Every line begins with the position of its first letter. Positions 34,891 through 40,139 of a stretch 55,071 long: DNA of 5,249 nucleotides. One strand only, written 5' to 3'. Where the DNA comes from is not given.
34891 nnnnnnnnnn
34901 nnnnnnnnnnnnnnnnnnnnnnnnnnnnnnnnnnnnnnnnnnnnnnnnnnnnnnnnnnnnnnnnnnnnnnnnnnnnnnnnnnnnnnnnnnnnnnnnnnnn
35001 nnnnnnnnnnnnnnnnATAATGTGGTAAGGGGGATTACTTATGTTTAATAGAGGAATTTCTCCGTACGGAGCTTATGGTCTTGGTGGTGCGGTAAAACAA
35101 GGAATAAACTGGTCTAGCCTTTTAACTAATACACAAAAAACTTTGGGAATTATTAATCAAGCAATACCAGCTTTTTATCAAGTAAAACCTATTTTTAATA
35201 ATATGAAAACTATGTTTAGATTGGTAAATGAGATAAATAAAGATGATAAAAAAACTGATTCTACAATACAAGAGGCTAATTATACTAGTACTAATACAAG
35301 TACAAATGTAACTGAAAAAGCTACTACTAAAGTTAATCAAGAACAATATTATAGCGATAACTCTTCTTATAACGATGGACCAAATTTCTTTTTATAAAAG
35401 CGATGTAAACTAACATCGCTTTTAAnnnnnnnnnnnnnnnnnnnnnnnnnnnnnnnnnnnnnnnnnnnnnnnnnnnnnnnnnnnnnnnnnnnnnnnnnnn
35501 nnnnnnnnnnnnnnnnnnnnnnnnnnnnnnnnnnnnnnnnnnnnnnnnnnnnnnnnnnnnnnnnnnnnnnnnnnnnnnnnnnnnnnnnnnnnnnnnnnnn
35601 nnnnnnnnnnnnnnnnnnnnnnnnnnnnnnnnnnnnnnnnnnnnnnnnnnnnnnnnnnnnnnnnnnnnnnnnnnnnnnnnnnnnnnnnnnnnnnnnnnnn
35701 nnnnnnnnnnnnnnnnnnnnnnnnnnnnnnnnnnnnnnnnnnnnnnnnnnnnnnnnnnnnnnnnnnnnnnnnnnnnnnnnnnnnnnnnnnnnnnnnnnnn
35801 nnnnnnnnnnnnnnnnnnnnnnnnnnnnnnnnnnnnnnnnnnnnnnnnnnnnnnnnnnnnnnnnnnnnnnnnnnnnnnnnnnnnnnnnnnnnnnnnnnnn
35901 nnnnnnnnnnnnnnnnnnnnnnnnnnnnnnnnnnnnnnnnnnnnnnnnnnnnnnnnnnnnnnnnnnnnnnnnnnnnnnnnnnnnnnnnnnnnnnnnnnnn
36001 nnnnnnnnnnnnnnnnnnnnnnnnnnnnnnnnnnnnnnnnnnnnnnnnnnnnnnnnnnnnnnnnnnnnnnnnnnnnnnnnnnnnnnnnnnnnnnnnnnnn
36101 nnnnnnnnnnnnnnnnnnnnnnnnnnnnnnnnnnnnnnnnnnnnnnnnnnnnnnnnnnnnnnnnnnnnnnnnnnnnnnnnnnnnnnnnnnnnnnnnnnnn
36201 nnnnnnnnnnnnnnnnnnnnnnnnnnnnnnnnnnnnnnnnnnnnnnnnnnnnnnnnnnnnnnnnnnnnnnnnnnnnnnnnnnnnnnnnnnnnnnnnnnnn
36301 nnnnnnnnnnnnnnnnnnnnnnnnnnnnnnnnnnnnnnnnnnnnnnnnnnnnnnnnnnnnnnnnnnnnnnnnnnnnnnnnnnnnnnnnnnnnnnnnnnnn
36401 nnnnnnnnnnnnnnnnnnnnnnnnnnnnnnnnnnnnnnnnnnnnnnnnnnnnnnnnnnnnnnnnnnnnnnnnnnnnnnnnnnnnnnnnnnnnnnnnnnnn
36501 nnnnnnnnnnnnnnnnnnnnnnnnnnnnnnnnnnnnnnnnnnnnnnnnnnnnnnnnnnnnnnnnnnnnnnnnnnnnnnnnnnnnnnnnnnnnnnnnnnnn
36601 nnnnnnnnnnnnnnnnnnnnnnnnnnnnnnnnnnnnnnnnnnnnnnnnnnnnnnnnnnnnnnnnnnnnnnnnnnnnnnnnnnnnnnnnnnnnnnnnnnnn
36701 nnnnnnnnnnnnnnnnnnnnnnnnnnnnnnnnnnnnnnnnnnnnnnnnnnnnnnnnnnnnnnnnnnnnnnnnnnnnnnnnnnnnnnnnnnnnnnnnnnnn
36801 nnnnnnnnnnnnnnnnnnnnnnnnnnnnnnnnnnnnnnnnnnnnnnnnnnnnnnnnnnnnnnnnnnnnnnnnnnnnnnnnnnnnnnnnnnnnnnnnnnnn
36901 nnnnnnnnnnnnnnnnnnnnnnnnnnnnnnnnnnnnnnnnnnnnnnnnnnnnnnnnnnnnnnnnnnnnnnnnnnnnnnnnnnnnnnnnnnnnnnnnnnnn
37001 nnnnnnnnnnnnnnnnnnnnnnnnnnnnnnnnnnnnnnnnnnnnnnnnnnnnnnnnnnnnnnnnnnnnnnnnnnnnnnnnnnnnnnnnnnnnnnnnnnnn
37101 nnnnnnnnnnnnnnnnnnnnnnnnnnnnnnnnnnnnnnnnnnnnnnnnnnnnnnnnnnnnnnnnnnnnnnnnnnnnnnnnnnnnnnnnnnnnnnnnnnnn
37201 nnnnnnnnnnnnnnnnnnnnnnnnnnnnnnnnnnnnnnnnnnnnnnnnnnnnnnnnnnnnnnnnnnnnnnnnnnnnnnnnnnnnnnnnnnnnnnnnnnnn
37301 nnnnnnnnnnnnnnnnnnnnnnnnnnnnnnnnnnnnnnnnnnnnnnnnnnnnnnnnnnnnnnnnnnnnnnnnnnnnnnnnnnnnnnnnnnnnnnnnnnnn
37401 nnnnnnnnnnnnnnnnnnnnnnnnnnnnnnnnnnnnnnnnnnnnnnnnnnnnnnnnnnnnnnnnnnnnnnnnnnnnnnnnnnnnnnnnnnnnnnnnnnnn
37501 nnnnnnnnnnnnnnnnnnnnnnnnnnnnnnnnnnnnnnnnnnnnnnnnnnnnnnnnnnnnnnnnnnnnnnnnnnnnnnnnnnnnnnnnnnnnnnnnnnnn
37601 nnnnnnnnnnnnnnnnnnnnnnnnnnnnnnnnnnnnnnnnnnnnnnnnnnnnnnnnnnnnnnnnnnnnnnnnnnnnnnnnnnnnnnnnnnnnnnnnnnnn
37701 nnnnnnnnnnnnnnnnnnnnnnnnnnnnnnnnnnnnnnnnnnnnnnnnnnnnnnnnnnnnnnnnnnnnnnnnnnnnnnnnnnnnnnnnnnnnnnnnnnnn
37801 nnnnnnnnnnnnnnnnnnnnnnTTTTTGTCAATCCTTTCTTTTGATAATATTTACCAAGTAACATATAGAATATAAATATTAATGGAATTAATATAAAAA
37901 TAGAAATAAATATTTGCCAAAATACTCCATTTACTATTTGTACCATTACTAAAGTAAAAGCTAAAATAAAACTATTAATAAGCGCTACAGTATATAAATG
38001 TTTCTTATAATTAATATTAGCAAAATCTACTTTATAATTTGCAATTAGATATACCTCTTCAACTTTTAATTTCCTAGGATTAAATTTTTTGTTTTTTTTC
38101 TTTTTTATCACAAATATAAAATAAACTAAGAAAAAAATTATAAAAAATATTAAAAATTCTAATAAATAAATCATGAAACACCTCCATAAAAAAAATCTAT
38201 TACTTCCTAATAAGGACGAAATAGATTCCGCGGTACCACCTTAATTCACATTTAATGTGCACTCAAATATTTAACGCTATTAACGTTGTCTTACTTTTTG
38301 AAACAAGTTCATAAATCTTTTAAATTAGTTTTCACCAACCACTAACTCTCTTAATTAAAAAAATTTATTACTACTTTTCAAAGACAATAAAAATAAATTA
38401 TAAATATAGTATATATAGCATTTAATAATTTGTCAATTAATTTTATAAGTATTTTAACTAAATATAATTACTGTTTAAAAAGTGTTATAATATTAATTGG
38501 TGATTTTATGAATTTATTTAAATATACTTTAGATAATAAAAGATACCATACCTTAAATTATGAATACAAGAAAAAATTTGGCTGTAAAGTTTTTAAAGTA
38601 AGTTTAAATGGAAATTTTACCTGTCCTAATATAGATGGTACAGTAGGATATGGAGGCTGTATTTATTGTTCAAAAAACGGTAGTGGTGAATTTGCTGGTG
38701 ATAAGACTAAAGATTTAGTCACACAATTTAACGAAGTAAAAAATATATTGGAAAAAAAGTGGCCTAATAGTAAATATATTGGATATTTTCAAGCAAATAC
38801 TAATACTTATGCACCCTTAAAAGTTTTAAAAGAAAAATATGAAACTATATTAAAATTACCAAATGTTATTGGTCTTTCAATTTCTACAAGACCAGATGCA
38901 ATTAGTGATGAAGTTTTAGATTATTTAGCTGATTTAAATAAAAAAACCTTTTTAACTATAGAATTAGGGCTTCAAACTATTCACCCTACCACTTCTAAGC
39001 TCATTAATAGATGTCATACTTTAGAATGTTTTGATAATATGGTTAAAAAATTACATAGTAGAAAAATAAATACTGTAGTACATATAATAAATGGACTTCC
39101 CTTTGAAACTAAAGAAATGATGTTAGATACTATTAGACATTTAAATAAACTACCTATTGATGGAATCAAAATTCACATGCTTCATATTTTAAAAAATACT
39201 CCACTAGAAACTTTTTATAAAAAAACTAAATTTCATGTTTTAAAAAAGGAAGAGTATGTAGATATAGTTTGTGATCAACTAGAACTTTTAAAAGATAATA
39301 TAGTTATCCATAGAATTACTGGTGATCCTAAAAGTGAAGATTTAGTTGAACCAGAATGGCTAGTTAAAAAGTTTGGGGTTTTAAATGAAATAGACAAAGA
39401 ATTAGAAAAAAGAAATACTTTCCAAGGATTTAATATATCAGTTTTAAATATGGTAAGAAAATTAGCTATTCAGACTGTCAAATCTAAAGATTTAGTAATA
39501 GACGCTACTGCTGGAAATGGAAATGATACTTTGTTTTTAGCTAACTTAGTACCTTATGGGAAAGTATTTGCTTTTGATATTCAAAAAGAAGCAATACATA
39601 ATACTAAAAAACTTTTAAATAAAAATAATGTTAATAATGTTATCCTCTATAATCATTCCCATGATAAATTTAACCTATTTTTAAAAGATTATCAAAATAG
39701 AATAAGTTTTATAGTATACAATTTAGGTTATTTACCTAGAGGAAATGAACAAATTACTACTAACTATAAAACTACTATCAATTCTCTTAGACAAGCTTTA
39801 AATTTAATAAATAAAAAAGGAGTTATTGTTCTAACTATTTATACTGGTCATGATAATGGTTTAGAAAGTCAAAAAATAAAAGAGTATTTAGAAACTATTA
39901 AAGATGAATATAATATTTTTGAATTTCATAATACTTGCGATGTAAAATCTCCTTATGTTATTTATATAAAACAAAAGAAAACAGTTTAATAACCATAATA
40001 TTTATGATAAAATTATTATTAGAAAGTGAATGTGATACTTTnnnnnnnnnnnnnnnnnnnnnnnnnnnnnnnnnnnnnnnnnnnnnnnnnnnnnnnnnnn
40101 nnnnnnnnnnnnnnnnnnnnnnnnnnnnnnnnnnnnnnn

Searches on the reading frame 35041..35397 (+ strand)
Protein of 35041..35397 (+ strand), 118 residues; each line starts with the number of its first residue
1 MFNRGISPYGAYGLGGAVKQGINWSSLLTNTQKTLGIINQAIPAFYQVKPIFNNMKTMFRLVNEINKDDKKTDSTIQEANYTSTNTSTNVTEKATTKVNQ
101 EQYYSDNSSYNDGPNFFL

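Call 3: search_protein_families(library=pfam, proteins=[window:35041-35397:+], max_evalue=0.1)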
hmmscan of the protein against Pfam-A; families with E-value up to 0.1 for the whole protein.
window:35041-35397:+ (118 aa): 1 family
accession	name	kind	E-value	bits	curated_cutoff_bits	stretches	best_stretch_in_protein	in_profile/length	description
PF14181.11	YqfQ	-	2.7e-07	31.4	27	1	17-97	44-128/166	YqfQ-like protein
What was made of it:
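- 35041..35397 (+): yqfQ-like gene, transcribed divergently from pilC. It is a conserved neighbour of the pilC-pilD unit. Pfam YqfQ, 31.4 bits (call 3).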

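Call 6: search_protein_families(library=ncbifam, proteins=[window:35041-35397:+], max_evalue=0.01)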
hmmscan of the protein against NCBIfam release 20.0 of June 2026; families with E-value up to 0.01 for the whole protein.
window:35041-35397:+ (118 aa): 0 families

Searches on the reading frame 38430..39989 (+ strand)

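Call 46: search_protein_families(library=pfam, proteins=[window:38430-39989:+], max_evalue=0.00001)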
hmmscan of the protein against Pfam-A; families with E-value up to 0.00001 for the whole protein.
window:38430-39989:+ (519 aa): 4 families
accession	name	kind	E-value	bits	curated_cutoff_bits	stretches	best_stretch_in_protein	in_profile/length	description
PF06962.18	rRNA_methylase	-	8.9e-35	120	22.7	1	379-512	1-134/137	Putative rRNA methylase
PF16199.10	Radical_SAM_C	-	7.9e-30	103.2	31.9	1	243-327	1-85/85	Radical_SAM C-terminal domain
PF04055.27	Radical_SAM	-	8.1e-18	65.6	29.5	1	76-237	10-165/166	Radical SAM superfamily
PF13847.12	Methyltransf_31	-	4.2e-08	33.4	27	1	352-493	3-137/145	Methyltransferase domain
